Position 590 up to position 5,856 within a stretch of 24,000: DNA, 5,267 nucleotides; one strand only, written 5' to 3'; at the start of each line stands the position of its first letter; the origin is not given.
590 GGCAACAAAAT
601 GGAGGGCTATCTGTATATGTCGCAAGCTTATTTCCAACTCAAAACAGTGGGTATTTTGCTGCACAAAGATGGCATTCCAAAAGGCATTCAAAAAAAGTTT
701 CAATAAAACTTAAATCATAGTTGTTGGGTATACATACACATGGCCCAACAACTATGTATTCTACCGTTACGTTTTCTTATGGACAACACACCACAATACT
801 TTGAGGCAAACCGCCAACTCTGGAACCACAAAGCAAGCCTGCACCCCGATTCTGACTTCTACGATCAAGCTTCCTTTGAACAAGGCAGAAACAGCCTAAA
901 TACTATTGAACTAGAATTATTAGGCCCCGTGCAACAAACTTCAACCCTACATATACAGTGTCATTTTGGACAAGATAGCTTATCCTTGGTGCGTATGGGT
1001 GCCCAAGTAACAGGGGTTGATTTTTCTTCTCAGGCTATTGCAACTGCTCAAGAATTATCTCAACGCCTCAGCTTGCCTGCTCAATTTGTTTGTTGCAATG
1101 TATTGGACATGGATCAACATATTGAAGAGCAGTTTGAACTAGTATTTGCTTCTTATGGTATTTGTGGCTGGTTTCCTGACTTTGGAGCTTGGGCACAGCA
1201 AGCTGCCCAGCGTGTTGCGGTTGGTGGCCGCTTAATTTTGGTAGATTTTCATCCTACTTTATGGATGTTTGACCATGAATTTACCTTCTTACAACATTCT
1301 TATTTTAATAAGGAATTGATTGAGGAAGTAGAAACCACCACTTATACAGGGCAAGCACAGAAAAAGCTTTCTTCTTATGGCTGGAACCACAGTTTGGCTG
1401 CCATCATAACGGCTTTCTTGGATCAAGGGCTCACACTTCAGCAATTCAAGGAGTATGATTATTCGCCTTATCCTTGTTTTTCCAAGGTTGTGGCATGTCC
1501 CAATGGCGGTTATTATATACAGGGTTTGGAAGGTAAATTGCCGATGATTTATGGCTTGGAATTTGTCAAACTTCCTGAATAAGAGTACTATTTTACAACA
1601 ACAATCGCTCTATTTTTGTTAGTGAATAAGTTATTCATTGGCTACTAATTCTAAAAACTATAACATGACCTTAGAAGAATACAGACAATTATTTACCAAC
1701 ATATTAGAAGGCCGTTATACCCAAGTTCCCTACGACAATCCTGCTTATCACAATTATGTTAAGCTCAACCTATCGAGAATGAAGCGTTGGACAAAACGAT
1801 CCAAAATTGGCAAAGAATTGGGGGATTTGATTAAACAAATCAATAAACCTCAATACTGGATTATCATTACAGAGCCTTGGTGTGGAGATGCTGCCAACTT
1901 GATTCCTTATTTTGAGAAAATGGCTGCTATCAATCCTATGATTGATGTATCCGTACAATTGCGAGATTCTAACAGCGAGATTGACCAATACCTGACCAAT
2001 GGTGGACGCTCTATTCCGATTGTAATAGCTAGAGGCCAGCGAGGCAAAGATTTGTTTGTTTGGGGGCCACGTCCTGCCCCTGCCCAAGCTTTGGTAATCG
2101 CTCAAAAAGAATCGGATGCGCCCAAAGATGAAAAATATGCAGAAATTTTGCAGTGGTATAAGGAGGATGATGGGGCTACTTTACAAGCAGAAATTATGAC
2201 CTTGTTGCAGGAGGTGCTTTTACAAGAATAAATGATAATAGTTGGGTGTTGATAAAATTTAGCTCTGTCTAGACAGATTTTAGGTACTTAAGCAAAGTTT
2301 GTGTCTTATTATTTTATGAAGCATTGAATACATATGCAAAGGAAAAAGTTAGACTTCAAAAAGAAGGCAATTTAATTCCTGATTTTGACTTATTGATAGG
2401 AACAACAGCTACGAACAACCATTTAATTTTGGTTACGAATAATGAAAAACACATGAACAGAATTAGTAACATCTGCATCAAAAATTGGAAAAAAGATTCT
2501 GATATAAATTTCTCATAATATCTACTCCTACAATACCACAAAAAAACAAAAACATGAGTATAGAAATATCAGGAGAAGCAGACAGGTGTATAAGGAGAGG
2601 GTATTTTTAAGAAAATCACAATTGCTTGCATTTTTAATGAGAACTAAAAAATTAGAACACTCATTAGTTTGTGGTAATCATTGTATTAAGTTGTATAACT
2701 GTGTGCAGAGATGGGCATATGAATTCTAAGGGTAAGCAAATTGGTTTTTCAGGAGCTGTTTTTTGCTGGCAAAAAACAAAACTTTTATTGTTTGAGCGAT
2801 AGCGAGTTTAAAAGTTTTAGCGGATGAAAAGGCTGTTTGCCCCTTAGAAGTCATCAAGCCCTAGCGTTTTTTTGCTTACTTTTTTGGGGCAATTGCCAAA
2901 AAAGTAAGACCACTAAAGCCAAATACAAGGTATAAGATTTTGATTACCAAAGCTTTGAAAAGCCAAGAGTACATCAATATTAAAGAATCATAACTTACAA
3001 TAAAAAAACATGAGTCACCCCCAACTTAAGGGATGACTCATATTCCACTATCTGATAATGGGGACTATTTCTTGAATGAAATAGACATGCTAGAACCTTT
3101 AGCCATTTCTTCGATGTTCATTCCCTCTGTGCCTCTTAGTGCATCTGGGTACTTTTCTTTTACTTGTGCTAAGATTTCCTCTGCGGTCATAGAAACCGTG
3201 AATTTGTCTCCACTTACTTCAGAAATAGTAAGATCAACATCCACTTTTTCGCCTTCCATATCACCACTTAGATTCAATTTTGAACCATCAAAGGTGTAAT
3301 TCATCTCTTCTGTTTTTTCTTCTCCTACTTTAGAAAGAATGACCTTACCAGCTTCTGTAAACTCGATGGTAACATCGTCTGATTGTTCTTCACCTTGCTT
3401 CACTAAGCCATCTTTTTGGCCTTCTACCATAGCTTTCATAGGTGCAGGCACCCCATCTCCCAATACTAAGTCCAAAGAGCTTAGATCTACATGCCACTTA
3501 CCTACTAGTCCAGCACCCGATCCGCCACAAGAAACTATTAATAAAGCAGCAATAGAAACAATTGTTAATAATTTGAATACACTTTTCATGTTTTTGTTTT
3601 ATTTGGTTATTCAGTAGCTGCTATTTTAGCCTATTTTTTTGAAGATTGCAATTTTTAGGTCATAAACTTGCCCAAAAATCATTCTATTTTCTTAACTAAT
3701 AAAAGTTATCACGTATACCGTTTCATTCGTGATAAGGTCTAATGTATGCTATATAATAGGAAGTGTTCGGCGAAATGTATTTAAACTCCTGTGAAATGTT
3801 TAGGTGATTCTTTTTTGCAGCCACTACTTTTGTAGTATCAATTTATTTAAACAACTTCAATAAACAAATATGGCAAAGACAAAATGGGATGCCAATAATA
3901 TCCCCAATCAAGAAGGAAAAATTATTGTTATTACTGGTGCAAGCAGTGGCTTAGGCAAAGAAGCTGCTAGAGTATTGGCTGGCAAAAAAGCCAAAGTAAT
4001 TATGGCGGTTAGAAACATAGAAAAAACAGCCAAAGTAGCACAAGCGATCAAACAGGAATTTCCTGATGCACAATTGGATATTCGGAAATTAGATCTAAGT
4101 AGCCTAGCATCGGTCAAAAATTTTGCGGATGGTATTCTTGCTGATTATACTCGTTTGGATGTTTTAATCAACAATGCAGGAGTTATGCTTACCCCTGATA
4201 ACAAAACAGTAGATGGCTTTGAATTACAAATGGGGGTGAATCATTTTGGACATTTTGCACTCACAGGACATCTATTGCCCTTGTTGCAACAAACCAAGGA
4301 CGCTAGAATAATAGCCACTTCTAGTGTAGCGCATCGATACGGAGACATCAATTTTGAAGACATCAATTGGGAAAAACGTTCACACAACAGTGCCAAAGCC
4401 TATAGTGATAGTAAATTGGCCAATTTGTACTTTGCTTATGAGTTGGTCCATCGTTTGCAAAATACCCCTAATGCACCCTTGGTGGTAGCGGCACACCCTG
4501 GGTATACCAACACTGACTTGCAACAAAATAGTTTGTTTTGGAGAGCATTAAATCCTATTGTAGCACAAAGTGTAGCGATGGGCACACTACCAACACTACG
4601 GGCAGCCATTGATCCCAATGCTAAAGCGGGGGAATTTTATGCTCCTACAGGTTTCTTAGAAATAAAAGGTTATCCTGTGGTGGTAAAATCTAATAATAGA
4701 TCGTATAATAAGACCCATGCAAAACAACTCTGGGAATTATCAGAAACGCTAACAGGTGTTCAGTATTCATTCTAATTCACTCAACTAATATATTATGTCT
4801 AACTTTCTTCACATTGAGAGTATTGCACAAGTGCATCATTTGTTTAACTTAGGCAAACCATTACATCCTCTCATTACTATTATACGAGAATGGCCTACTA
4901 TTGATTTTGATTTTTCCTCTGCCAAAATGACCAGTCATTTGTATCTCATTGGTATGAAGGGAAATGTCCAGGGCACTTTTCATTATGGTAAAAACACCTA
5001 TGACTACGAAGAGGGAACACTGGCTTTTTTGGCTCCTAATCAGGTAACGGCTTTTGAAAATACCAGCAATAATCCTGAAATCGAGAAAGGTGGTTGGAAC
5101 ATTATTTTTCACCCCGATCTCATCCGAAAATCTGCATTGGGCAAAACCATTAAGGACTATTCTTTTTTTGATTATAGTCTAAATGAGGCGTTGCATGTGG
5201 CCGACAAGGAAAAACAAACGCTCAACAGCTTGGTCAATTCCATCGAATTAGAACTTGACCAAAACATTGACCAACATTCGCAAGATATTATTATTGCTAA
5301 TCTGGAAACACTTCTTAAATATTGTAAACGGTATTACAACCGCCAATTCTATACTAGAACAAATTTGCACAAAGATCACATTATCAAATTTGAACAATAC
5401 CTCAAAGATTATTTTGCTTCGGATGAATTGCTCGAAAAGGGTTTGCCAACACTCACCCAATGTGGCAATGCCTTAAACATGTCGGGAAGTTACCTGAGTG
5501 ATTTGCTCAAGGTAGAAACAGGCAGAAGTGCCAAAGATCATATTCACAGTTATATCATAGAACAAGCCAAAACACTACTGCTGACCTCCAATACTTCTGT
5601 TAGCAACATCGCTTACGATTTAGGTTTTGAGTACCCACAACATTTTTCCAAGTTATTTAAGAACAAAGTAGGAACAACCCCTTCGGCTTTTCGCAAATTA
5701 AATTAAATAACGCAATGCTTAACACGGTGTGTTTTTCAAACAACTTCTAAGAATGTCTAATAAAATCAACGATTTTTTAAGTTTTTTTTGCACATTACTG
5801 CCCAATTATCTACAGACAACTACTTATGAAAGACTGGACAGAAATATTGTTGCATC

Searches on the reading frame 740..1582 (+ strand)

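Call 16: search_protein_families(library=pfam, proteins=[window:740-1582:+], max_evalue=0.001)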
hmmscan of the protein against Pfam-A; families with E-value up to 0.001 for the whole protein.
window:740-1582:+ (280 aa): 4 families
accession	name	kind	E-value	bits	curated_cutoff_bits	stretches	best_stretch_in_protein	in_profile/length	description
PF13649.12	Methyltransf_25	-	4.6e-10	40.5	27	1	71-163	3-97/97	Methyltransferase domain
PF08241.18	Methyltransf_11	-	1.7e-09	38.6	21.2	1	70-167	1-95/95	Methyltransferase domain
PF08242.18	Methyltransf_12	-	3.9e-09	37.6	30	1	70-165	1-98/98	Methyltransferase domain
PF13847.12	Methyltransf_31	-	1.5e-07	31.6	27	1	82-179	20-114/145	Methyltransferase domain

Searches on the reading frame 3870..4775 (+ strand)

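Call 16: search_protein_families(library=pfam, proteins=[window:3870-4775:+], max_evalue=0.001)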
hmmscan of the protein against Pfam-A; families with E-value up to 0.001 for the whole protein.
window:3870-4775:+ (301 aa): 3 families
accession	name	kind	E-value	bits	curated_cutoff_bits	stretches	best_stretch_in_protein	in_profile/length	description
PF00106.31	adh_short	-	3.9e-32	111.8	26.6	1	17-221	1-190/195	short chain dehydrogenase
PF13561.12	adh_short_C2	-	6.9e-18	65.5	27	1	23-157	1-135/236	Enoyl-(Acyl carrier protein) reductase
PF08659.16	KR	-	1.6e-05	25.3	22.6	1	19-107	3-93/180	KR domain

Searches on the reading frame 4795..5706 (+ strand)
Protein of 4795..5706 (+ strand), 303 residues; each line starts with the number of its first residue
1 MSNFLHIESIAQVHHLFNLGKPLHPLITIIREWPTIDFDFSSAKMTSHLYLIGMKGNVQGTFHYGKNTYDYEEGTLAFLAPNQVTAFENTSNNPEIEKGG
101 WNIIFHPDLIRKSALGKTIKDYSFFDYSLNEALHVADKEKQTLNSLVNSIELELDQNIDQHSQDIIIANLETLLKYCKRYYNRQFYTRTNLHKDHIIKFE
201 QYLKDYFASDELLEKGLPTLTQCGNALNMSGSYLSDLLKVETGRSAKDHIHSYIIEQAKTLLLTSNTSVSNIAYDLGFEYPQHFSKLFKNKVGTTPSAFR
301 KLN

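Call 16: search_protein_families(library=pfam, proteins=[window:4795-5706:+], max_evalue=0.001)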
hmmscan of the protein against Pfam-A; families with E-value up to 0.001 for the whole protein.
window:4795-5706:+ (303 aa): 3 families
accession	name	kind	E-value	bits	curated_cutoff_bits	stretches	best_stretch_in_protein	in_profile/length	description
PF12833.13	HTH_18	-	5.9e-20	71.8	33.6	1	225-301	3-79/80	Helix-turn-helix domain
PF00165.29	HTH_AraC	-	1.7e-13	50.8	26.6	1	264-301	6-42/42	Bacterial regulatory helix-turn-helix proteins, AraC family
PF02311.25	AraC_binding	-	0.00092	19.4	21.1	0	59-126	33-97/135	AraC-like ligand binding domain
